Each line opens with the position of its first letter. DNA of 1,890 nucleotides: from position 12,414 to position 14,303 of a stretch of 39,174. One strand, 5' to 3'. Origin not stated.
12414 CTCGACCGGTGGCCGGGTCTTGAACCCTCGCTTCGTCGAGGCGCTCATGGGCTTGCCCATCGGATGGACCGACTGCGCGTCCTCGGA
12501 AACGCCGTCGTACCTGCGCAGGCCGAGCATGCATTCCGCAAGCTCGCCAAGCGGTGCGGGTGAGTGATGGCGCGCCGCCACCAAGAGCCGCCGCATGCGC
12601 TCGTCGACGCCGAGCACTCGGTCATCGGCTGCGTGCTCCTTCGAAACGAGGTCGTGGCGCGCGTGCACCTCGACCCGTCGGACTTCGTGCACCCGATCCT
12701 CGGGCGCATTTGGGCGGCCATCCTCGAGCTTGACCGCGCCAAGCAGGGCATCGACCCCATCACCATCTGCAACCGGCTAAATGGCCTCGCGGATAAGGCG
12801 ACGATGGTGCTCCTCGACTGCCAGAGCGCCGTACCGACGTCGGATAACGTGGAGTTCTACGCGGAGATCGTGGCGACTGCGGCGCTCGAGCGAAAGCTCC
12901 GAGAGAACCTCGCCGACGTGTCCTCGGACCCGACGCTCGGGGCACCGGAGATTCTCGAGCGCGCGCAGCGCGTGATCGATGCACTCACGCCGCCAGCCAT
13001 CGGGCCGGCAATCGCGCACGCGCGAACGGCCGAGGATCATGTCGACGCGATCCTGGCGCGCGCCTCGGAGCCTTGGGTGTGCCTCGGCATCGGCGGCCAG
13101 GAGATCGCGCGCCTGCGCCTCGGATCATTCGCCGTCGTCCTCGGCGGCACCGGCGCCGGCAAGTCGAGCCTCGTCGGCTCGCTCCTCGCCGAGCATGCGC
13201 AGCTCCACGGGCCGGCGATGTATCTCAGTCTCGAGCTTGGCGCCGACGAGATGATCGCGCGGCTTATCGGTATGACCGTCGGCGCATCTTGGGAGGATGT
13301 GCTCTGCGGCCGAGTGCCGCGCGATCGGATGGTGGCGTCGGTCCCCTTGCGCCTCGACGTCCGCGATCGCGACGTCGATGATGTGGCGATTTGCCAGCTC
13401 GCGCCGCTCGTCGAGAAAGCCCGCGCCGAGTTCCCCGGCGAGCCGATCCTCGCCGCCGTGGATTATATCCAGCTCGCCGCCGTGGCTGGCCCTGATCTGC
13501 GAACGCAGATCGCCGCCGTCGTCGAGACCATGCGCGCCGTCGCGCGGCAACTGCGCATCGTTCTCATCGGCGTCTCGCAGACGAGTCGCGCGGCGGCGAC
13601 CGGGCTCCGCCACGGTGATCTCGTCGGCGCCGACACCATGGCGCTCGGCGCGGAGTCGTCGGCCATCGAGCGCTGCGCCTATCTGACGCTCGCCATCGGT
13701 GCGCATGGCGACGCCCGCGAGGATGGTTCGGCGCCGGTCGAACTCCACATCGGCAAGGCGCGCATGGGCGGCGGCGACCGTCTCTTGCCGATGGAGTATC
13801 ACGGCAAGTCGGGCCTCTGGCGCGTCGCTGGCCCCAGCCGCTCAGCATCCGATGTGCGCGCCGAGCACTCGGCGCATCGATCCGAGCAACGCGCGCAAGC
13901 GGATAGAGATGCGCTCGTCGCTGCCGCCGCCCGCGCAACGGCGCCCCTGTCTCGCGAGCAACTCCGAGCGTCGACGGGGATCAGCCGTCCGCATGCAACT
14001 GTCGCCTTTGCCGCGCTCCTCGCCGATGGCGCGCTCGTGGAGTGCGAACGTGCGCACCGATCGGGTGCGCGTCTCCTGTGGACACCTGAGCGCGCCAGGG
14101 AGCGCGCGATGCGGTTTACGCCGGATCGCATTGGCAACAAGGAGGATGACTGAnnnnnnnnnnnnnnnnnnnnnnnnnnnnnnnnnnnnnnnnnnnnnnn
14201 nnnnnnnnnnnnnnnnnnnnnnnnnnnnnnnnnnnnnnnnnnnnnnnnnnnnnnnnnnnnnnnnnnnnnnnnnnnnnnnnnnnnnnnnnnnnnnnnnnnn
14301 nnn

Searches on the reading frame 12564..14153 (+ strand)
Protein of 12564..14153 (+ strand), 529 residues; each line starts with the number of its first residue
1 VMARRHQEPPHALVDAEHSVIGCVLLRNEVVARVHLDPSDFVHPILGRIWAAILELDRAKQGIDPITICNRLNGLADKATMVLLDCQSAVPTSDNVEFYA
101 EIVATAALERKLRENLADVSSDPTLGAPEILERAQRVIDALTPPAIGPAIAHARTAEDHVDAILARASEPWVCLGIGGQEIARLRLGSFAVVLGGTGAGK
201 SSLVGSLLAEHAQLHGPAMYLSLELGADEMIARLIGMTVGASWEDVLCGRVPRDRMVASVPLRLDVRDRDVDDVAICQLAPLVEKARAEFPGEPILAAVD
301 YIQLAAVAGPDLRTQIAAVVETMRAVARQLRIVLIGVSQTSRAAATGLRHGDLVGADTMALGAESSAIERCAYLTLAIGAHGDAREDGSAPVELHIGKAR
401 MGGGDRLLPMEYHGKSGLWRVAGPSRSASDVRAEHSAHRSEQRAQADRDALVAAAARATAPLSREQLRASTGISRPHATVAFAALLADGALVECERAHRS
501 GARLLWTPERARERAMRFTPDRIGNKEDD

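Call 10: search_protein_families(library=pfam, proteins=[window:12564-14153:+], max_evalue=0.01)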
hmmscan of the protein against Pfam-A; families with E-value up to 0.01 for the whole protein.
window:12564-14153:+ (529 aa): 3 families
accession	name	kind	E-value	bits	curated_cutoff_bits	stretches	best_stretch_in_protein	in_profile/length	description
PF00772.26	DnaB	-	4.4e-17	62.5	23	1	10-104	3-102/103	DnaB-like helicase N terminal domain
PF03796.21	DnaB_C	-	5.7e-11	42.7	27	1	185-403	17-238/255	DnaB-like helicase C terminal domain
PF13481.12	AAA_25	-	0.0016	18.6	27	1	184-342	30-192/195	AAA domain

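Call 14: find_encoding_contigs(protein=window:12564-14153:+, flank=3000, max_places=10)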
Protein window:12564-14153:+ (529 aa): no gene with exactly this product is on record in the collection.

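Call 19: find_related_loci(query=window:12564-14153:+, collection=viral_contigs, flank=4000)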
Query window:12564-14153:+ (529 aa) in viral_contigs; peptide patterns used: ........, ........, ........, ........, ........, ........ (x = any residue, [..] = any of these).
9 stretches matched a pattern, but none encodes a relative of the query by tblastn (E <= 1e-3).

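Call 20: find_homologous_proteins(query=window:12564-14153:+, max_evalue=1e-10)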
Query window:12564-14153:+ (529 aa): 41 proteins with E <= 1e-10 among 8000 candidates.
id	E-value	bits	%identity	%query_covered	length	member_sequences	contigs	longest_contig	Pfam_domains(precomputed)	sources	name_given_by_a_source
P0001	0.0e+0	1139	100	100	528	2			PF03796.22,PF00772.27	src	-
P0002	1.9e-156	540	55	95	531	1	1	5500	PF03796.22,PF00772.27,PF13481.13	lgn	-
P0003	9.7e-128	445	61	67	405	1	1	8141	PF03796.22,PF13481.13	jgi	jgi:hypothetical protein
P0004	2.9e-117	411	56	68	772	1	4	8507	PF03796.22,PF13481.13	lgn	-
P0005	7.6e-114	399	57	67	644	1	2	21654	PF03796.22,PF13481.13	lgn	-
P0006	3.9e-97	344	53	68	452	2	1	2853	PF03796.22,PF13481.13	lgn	-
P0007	1.7e-96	342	56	63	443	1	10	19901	PF03796.22,PF13481.13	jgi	jgi:KaiC/GvpD/RAD55 family RecA-like ATPase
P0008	9.0e-89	317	49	67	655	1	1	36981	PF06745.20,PF13155.13,PF03796.22,PF13481.13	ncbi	-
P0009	3.3e-87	312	51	67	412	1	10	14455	PF03796.22,PF13481.13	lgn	-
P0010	1.6e-86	309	48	69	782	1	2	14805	PF03796.22,PF13481.13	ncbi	-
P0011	4.9e-85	304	47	70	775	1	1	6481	PF13191.13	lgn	-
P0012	5.9e-85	304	48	70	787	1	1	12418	PF03796.22,PF13481.13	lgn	-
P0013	1.4e-84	303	45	72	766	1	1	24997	PF03796.22,PF13191.13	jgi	jgi:hypothetical protein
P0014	3.2e-83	298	47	69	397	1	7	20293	PF03796.22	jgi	jgi:hypothetical protein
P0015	1.5e-81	293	45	71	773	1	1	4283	PF03796.22,PF13191.13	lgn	-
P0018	5.5e-79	284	42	80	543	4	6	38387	PF03796.22,PF00772.27,PF13481.13,PF13191.13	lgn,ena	-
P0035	7.8e-73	264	45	66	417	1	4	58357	PF03796.22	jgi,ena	-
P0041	1.6e-68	250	44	65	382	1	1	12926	PF03796.22,PF13481.13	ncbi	-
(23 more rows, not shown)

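Call 21: find_encoding_contigs(protein=P0001, flank=3000, max_places=10)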
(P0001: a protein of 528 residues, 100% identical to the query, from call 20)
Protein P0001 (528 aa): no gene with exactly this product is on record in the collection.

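Call 22: find_encoding_contigs(protein=P0002, flank=5000, max_places=5)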
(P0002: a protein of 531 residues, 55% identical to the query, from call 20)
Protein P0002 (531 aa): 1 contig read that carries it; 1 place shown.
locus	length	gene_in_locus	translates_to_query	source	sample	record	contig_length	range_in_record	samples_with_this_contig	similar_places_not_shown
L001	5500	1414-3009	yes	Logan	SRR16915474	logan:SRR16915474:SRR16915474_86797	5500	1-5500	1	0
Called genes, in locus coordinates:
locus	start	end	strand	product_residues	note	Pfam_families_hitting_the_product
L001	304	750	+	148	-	-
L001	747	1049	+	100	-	-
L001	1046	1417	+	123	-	-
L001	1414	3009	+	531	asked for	PF00772:DnaB, PF13481:AAA_25 (weak), PF03796:DnaB_C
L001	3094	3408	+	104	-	-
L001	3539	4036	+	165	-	-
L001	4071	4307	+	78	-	-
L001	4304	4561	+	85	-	-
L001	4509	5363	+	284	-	-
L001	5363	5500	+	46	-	?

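Call 31: find_encoding_contigs(protein=P0003, flank=2500, max_places=2)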
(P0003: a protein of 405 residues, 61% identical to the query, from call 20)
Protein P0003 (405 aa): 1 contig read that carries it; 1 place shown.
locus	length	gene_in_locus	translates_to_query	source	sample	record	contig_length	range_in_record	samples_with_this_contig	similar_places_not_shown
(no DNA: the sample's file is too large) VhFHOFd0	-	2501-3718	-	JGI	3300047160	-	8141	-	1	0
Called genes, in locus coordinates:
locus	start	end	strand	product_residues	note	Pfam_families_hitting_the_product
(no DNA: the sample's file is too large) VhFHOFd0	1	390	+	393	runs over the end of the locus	-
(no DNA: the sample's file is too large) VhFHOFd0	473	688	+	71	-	PF12728:HTH_17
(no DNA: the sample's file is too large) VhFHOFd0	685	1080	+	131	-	-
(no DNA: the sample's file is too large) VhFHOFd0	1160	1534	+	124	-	-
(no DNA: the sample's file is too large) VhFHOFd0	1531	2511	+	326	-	PF01807:Zn_ribbon_DnaG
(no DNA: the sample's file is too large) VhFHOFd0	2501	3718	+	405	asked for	PF03796:DnaB_C, PF13481:AAA_25 (weak)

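Call 32: find_encoding_contigs(protein=P0004, flank=2500, max_places=2)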
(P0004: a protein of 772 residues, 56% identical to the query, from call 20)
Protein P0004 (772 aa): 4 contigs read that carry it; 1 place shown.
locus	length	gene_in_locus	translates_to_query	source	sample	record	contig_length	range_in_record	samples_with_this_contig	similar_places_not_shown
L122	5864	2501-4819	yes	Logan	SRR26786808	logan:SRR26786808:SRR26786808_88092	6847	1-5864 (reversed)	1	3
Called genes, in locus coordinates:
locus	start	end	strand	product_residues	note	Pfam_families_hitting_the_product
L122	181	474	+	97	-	-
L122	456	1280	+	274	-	PF23872:DUF7227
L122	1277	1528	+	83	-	-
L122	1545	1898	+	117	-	-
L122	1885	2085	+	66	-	-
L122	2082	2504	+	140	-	-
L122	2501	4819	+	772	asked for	PF03796:DnaB_C, PF13481:AAA_25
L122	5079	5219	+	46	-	-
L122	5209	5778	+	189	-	PF06763:Minor_tail_Z (faint)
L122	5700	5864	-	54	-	?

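Call 33: find_encoding_contigs(protein=P0005, flank=2500, max_places=2)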
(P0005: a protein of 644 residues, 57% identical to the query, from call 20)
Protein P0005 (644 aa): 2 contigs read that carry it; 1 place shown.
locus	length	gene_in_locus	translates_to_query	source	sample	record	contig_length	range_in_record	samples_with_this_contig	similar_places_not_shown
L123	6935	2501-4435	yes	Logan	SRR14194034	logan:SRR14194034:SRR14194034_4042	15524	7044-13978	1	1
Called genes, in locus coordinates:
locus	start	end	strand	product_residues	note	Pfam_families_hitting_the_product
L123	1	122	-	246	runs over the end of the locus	PF12869:tRNA_anti-like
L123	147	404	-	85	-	-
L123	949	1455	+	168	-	PF06892:Phage_CP76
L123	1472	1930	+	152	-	-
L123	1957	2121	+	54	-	-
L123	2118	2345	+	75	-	-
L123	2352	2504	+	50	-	-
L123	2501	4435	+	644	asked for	PF03796:DnaB_C, PF13481:AAA_25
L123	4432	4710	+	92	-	-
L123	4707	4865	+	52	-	-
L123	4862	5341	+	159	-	-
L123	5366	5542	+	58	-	-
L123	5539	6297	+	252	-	-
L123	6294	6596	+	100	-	-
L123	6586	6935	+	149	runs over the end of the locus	-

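Call 34: find_encoding_contigs(protein=P0007, flank=2500, max_places=2)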
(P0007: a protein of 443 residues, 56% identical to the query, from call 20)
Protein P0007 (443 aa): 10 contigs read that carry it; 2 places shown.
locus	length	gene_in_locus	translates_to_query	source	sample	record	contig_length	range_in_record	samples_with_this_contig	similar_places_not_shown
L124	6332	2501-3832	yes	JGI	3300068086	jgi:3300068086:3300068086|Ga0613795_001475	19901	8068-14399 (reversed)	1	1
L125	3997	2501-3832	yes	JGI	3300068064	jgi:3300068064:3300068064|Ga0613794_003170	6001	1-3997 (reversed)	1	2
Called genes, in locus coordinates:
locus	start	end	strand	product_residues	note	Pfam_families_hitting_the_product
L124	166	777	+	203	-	-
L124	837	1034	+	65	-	PF12728:HTH_17 (weak)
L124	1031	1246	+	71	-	PF12728:HTH_17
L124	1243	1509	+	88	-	-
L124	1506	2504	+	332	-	PF09250:Prim-Pol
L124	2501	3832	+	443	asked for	PF13481:AAA_25, PF03796:DnaB_C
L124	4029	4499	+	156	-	-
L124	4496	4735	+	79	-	-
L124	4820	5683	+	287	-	-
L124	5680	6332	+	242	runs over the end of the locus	-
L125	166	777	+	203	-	-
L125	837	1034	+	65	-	PF12728:HTH_17 (weak)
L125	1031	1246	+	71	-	PF12728:HTH_17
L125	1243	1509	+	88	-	-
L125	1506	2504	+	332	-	PF09250:Prim-Pol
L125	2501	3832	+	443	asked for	PF13481:AAA_25, PF03796:DnaB_C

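Call 38: find_related_loci(query=A1, collection=metagenome_contigs, flank=2500)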
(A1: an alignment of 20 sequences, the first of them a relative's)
Query A1 (528 aa) in metagenome_contigs; peptide patterns used: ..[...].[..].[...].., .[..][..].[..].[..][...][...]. (x = any residue, [..] = any of these).
589 stretches matched a pattern; 37 encode a relative of the query (tblastn E <= 1e-3); 37 distinct loci.
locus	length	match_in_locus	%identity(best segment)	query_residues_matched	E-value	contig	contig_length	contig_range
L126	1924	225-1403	53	127-514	2e-110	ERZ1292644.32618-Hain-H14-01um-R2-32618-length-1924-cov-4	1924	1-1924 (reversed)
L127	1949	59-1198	46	152-527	1e-91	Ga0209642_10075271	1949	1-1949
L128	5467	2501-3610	46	160-527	6e-86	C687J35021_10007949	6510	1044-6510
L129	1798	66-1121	46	160-521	1e-89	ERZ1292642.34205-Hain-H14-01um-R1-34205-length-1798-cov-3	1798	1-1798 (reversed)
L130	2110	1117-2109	48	160-491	9e-86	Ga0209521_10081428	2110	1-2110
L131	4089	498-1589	45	153-515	2e-81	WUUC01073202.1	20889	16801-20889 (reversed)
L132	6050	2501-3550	45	162-512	3e-77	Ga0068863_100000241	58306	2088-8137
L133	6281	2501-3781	42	90-510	4e-77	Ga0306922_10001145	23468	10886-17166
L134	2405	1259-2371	41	153-525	1e-78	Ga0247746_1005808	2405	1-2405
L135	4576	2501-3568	45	157-511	1e-75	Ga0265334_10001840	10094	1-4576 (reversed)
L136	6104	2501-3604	43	153-519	2e-75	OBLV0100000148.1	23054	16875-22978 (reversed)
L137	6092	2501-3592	44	147-510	8e-75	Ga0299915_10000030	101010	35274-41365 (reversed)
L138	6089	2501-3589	43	147-510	2e-74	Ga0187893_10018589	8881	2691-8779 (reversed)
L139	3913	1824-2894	43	157-512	3e-74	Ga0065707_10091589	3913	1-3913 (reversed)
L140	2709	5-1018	45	173-509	1e-72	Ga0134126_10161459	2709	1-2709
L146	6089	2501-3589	44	147-510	2e-72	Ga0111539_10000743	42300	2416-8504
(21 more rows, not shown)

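Call 39: find_related_loci(query=A1, collection=viral_contigs, flank=2500)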
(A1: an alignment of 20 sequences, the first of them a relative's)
Query A1 (528 aa) in viral_contigs; peptide patterns used: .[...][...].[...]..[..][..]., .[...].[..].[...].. (x = any residue, [..] = any of these).
600 stretches matched a pattern (row limit reached: there are more); 4 encode a relative of the query (tblastn E <= 1e-3); 4 distinct loci.
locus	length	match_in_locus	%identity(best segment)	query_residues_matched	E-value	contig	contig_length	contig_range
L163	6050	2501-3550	45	162-512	6e-78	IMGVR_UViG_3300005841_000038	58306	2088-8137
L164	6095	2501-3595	36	157-519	2e-59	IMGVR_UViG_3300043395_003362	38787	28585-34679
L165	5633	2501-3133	26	183-403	2e-7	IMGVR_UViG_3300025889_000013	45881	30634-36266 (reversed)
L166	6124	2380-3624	23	5-401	4e-6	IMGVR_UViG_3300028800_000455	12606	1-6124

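Call 53: search_protein_families(library=phrogs, proteins=[window:12567-14153:+], max_evalue=0.001)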
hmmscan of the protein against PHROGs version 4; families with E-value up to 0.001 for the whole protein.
window:12567-14153:+ (528 aa): 4 families
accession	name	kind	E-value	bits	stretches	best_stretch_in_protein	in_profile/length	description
phrog_19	-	DNA, RNA and nucleotide metabolism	9.4e-37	128.1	1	14-428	162-588/621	DnaB-like replicative helicase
phrog_243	-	DNA, RNA and nucleotide metabolism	1.9e-09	37.9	1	178-401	27-244/273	DnaB-like replicative helicase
phrog_239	-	DNA, RNA and nucleotide metabolism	2.5e-09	37.6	1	182-488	354-676/801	DNA primase/helicase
phrog_23150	-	unknown function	8.5e-05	23.2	1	14-125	10-125/217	-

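Call 65: list_cluster_members(proteins=[P0001, P0008, P0010, P0041, P0018, P0035])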
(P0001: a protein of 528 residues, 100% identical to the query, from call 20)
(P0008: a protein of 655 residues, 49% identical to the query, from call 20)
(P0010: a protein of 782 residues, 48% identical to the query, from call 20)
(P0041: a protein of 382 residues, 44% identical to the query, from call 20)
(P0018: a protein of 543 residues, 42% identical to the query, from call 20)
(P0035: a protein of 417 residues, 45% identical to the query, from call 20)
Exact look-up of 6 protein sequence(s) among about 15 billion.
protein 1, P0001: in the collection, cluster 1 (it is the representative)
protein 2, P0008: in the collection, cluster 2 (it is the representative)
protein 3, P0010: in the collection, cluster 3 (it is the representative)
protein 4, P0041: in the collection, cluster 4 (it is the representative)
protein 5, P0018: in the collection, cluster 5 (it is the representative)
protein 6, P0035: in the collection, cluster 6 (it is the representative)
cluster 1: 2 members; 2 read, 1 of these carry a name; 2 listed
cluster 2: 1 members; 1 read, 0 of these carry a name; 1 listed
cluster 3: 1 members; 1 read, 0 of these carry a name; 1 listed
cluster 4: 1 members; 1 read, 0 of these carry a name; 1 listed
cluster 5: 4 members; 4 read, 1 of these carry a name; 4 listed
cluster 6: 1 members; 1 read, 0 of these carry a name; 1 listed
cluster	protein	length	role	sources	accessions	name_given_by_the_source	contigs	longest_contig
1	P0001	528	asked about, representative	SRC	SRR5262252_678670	-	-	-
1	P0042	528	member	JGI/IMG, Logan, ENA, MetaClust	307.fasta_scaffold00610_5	\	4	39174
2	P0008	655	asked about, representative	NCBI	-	-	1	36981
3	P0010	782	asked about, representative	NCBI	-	-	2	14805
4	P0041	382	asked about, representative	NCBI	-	-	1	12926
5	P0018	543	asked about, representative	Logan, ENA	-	-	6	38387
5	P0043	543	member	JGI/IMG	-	replicative DNA helicase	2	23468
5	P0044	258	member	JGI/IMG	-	-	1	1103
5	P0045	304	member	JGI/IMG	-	-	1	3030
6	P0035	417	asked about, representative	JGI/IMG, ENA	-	-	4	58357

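Call 66: find_encoding_contigs(protein=P0008, flank=2500, max_places=2)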
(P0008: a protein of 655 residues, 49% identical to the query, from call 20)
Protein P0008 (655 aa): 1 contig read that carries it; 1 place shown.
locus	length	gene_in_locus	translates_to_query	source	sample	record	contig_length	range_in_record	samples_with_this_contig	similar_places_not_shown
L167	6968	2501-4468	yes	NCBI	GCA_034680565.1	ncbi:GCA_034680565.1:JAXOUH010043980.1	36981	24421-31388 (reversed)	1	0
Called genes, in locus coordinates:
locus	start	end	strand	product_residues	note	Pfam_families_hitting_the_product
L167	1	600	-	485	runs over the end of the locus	PF01555:N6_N4_Mtase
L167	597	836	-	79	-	-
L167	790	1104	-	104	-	-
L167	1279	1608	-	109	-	-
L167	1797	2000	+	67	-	PF01381:HTH_3, PF13443:HTH_26, PF13560:HTH_31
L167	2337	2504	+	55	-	-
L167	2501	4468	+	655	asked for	PF13155:Toprim_2 (faint), PF03796:DnaB_C, PF06745:ATPase (faint), PF13481:AAA_25 (weak)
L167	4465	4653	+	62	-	-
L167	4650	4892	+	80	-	-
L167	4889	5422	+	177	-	-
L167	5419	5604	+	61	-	-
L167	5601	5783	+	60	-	-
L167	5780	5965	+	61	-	-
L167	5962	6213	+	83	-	-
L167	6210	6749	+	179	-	-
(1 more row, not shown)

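Call 67: find_encoding_contigs(protein=P0010, flank=2500, max_places=2)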
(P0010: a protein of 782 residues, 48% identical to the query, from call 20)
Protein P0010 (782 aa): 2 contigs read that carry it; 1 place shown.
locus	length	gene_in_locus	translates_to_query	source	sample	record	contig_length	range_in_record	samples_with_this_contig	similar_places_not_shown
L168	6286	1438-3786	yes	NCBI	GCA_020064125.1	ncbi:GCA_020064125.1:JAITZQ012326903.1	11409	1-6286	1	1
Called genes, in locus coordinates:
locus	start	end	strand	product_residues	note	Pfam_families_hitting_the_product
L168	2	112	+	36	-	?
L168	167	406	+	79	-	-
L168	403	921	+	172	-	-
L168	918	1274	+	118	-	-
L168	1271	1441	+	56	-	-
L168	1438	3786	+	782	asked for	PF03796:DnaB_C, PF13481:AAA_25 (faint)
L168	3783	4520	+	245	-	-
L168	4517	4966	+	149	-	-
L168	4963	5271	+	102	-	-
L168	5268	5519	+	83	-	PF11753:DUF3310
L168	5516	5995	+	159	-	PF05866:RusA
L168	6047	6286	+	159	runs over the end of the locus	-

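Call 72: search_solved_structures(query=P0001, max_evalue=0.001)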
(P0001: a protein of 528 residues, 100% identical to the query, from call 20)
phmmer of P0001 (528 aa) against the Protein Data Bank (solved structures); distinct sequences matched with E-value up to 0.001: 14.
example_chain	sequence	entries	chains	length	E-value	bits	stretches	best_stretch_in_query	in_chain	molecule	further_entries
6t66_A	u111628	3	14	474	1.9e-15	59.9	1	7-402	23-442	Replicative DNA helicase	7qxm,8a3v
9dls_A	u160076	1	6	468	2.4e-15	59.6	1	7-402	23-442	Replicative DNA helicase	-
2q6t_A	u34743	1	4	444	8.4e-15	57.8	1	8-412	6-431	DnaB replication fork helicase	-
2vye_A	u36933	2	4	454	1.9e-12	50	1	8-344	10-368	REPLICATIVE DNA HELICASE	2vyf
2r6a_A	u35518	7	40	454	2.2e-11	46.5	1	8-344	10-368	Replicative helicase | Replicative DNA helicase DnaB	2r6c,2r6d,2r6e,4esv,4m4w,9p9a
7t22_A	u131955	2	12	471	3.2e-11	46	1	7-401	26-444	Replicative DNA helicase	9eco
6bbm_A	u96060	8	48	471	3.4e-11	45.9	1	7-401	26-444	Replicative DNA helicase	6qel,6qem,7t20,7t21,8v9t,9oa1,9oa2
4zc0_A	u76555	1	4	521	2.9e-10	42.8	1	11-342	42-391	Replicative DNA helicase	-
2r5u_A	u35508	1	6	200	2.6e-08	36.4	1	6-125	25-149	Replicative DNA helicase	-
4nmn_A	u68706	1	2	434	3.2e-06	29.5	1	129-343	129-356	Replicative DNA helicase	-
3bgw_A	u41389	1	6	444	2.3e-05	26.7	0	283-343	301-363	DNAB-Like Replicative Helicase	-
6kza_A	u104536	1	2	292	3.2e-05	26.2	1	181-401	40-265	Replicative DNA helicase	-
4a1f_A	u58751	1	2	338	0.00051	22.2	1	185-342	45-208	REPLICATIVE DNA HELICASE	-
3gxv_A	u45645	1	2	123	0.00077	21.6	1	11-112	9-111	Replicative DNA helicase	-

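Call 89: search_protein_families(library=pfam, proteins=[L146:3640-4341:+, L133:3820-4485:+, L168:3783-4520:+, L001:3006-3524:+], max_evalue=0.01)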
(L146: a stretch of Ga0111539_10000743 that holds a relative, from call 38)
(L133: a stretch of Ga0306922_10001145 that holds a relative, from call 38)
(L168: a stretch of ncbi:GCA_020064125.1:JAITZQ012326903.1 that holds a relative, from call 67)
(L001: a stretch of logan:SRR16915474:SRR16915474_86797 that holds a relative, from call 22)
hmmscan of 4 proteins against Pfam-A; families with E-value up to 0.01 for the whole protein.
L146:3640-4341:+ (233 aa): 1 family
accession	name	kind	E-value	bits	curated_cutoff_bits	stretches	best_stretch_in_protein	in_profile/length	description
PF05869.16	Dam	-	1.5e-06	28.4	28.1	1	127-191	53-123/169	DNA N-6-adenine-methyltransferase (Dam)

L133:3820-4485:+ (221 aa): 1 family
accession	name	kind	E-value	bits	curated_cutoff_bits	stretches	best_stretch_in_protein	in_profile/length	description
PF05869.16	Dam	-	1.5e-09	38.2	28.1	1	63-199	6-143/169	DNA N-6-adenine-methyltransferase (Dam)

L168:3783-4520:+ (245 aa): 0 families

L001:3006-3524:+ (172 aa): 0 families
